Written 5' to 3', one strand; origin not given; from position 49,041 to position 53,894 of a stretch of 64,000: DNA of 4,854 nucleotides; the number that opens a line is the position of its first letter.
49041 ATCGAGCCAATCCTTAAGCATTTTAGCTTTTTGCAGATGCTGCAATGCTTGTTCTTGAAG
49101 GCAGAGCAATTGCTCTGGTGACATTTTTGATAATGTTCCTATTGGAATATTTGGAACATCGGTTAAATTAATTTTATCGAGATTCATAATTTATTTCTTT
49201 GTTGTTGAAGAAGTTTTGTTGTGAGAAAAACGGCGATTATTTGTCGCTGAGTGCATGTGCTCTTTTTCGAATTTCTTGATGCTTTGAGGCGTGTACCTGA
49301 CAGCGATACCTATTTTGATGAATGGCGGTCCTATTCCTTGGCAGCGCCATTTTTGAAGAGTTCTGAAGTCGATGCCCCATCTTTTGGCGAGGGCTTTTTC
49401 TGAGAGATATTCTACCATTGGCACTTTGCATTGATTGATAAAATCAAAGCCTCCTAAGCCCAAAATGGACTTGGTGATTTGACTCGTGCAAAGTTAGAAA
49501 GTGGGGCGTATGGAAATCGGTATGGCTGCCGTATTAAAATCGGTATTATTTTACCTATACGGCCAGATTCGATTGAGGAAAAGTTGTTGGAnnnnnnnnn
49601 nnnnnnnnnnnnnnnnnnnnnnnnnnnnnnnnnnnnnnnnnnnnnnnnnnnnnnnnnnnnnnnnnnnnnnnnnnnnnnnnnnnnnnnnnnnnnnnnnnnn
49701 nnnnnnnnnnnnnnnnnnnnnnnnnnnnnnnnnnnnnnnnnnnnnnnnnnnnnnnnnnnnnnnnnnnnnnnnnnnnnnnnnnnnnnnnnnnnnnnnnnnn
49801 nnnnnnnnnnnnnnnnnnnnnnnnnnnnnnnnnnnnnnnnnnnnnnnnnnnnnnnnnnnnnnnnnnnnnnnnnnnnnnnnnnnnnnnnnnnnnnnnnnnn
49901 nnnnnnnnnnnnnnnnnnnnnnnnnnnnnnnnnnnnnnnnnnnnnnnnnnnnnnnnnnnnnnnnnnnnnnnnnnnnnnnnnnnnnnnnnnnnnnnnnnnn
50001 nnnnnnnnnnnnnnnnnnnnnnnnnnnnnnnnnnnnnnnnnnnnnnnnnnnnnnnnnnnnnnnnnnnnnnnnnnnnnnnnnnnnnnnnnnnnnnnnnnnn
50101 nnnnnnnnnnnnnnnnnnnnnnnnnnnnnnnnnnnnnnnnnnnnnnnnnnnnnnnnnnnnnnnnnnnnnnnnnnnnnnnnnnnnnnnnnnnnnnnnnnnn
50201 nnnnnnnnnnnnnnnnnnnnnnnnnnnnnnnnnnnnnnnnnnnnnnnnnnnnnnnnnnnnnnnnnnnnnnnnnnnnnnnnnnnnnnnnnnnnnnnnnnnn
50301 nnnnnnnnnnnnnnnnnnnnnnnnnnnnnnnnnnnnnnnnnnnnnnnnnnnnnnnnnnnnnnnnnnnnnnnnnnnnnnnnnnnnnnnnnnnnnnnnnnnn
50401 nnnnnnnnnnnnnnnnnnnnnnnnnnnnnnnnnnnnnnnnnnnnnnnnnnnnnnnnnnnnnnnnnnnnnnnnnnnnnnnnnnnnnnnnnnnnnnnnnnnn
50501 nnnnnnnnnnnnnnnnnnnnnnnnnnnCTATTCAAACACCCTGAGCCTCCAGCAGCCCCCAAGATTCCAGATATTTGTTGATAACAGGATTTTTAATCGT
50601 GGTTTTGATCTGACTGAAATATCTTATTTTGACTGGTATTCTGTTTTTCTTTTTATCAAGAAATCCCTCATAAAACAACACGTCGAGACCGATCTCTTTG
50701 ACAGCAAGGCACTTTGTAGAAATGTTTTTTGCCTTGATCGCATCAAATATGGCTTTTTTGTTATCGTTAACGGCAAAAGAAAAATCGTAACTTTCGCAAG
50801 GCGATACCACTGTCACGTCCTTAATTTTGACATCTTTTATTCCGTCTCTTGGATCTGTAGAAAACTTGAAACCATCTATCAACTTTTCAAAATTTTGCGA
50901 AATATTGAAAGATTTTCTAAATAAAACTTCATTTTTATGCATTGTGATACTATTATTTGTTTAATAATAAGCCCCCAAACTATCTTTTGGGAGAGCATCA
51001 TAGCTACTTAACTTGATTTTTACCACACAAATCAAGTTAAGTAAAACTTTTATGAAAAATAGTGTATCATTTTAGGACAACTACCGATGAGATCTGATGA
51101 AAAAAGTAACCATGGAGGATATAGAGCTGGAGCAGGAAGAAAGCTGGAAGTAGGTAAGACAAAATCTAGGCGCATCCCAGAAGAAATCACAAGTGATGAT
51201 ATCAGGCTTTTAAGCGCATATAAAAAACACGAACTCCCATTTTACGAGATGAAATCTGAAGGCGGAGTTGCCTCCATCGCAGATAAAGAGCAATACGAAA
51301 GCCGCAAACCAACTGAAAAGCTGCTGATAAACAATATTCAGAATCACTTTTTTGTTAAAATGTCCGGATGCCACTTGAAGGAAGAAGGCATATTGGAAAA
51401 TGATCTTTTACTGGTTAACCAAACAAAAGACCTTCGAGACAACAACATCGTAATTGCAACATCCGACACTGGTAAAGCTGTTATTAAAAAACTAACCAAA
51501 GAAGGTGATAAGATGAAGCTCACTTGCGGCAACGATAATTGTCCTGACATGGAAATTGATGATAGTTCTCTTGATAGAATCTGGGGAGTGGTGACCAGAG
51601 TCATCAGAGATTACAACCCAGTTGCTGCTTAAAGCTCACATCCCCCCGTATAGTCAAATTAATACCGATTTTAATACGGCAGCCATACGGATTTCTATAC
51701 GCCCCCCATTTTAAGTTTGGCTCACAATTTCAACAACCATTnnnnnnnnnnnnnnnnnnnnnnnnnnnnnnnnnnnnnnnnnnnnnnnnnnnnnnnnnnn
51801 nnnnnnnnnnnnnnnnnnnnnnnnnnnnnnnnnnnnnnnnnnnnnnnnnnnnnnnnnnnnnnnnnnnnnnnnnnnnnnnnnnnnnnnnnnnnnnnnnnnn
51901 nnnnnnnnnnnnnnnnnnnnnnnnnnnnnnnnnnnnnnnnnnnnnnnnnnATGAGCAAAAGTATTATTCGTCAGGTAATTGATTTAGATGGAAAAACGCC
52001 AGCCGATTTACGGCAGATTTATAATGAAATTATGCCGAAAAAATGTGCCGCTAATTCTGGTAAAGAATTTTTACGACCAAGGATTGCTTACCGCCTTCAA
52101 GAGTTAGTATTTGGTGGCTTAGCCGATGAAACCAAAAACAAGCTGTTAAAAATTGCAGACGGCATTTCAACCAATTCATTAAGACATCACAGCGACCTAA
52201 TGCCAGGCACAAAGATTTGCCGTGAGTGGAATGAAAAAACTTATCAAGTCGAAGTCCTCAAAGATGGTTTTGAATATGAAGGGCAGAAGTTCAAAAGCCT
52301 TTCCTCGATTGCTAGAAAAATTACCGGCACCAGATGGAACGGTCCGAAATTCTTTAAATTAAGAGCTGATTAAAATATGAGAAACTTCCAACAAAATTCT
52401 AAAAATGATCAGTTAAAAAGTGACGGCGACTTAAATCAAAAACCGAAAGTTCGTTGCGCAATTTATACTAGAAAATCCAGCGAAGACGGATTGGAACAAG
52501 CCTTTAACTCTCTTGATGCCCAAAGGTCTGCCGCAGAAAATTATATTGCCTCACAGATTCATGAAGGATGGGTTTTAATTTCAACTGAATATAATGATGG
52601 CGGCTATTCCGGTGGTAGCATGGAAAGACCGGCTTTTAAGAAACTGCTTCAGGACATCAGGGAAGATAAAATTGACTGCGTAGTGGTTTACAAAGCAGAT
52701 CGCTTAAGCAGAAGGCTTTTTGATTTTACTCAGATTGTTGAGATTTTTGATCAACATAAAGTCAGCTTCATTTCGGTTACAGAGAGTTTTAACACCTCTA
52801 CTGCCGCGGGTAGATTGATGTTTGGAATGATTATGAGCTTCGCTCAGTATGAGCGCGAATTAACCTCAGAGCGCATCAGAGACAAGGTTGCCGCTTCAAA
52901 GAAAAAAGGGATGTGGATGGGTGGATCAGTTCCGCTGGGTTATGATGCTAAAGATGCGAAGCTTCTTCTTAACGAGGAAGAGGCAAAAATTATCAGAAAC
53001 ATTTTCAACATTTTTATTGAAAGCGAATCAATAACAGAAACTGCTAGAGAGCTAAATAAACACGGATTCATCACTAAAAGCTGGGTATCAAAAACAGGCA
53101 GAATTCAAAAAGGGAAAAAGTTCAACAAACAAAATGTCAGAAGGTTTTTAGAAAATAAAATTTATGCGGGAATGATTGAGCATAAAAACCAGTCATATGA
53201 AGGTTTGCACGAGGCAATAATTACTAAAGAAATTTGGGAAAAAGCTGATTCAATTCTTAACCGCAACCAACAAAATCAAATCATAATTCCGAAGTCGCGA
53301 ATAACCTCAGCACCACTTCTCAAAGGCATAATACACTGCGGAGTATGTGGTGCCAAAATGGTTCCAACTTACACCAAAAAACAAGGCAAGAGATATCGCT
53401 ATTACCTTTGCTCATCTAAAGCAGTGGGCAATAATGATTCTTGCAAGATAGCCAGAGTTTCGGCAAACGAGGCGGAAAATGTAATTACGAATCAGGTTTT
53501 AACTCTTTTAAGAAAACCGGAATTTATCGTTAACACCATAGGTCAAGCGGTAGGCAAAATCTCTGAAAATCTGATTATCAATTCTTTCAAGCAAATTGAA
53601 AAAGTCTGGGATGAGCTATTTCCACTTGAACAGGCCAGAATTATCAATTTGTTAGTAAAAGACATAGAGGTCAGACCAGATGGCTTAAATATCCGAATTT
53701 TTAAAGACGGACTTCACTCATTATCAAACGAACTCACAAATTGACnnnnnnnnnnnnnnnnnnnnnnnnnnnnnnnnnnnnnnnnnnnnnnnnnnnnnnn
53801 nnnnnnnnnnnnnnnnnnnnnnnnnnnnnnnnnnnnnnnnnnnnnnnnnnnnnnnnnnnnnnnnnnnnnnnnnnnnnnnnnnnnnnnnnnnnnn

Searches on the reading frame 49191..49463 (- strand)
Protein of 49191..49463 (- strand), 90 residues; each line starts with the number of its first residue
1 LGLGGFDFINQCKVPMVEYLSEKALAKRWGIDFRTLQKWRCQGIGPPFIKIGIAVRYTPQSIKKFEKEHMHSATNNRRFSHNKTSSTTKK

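Call 3: search_protein_families(library=pfam, proteins=[window:49191-49463:-], max_evalue=1)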
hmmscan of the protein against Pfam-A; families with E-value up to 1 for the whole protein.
window:49191-49463:- (90 aa): 3 families
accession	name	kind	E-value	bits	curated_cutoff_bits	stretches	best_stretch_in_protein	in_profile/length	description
PF12728.13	HTH_17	-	3.5e-05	24.4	27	1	19-68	1-49/51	Helix-turn-helix domain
PF13384.12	HTH_23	-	0.037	14.3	24.6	1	20-41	18-39/50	Homeodomain-like domain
PF07471.18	Phage_Nu1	-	0.14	12.2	30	1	22-44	5-27/164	Phage DNA packaging protein Nu1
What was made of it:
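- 49191..49418 (-): HTH_17 (MerR/excisionase-like) gene, the first gene of the operon downstream of the left arm. The likely start is ATG 49418. Pfam HTH_17 E 3.5e-5 (call 3).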

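Call 4: search_protein_families(library=phrogs, proteins=[window:49191-49463:-], max_evalue=1)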
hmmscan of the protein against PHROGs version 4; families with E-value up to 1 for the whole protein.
window:49191-49463:- (90 aa): 10 families
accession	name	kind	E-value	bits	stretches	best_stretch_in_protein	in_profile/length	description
phrog_66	-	integration and excision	1.4e-06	29.3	1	15-85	89-160/412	excisionase and transcriptional regulator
phrog_597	-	DNA, RNA and nucleotide metabolism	2.8e-06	28.5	1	14-88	107-183/200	DNA binding protein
phrog_4745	-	DNA, RNA and nucleotide metabolism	0.00012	22.9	1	16-77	28-95/107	DNA binding protein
phrog_2528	-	unknown function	0.00035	21.5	1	33-75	42-85/90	-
phrog_57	-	head and packaging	0.014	16.3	1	14-58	7-51/199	terminase small subunit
phrog_6620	-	integration and excision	0.019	15.5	1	20-84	2-64/201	transposase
phrog_7735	-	integration and excision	0.026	15.9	1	20-83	6-71/99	excisionase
phrog_3037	-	transcription regulation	0.05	14.4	1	21-49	30-58/189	transcriptional repressor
phrog_1553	-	integration and excision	0.06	14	1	18-66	3-59/65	excisionase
phrog_1763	-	DNA, RNA and nucleotide metabolism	0.12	13.1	1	21-44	8-31/60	HTH DNA binding protein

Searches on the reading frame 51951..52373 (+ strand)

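Call 29: search_protein_families(library=pfam, proteins=[window:51951-52373:+], max_evalue=0.01)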
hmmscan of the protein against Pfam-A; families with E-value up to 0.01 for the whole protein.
window:51951-52373:+ (140 aa): 1 family
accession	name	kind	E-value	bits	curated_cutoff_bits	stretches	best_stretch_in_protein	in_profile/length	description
PF11149.13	DUF2924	-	2.4e-40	138.4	31.2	1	7-138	2-135/135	Protein of unknown function (DUF2924)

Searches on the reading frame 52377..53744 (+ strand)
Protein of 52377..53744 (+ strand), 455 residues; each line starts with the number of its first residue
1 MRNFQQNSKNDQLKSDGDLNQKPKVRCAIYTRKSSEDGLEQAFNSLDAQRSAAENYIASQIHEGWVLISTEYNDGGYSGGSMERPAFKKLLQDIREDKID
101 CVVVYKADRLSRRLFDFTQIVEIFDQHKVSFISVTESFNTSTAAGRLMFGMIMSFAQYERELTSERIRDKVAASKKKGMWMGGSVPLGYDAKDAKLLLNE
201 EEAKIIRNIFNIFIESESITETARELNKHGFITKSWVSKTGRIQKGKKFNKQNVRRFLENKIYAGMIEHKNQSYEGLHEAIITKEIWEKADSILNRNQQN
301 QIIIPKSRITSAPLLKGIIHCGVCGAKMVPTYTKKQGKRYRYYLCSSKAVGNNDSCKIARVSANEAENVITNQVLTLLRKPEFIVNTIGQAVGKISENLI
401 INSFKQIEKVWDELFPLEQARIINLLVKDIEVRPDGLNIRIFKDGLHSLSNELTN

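Call 29: search_protein_families(library=pfam, proteins=[window:52377-53744:+], max_evalue=0.01)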
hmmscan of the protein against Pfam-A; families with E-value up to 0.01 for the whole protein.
window:52377-53744:+ (455 aa): 3 families
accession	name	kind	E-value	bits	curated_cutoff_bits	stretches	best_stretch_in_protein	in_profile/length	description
PF00239.26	Resolvase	-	1.2e-38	133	23.3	1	28-180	2-145/145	Resolvase, N terminal domain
PF07508.19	Recombinase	-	6.5e-18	65.3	21.1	1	200-297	1-102/102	Recombinase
PF13408.12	Zn_ribbon_recom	-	1.8e-13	51.1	25.3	1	314-374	1-57/58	Recombinase zinc beta ribbon domain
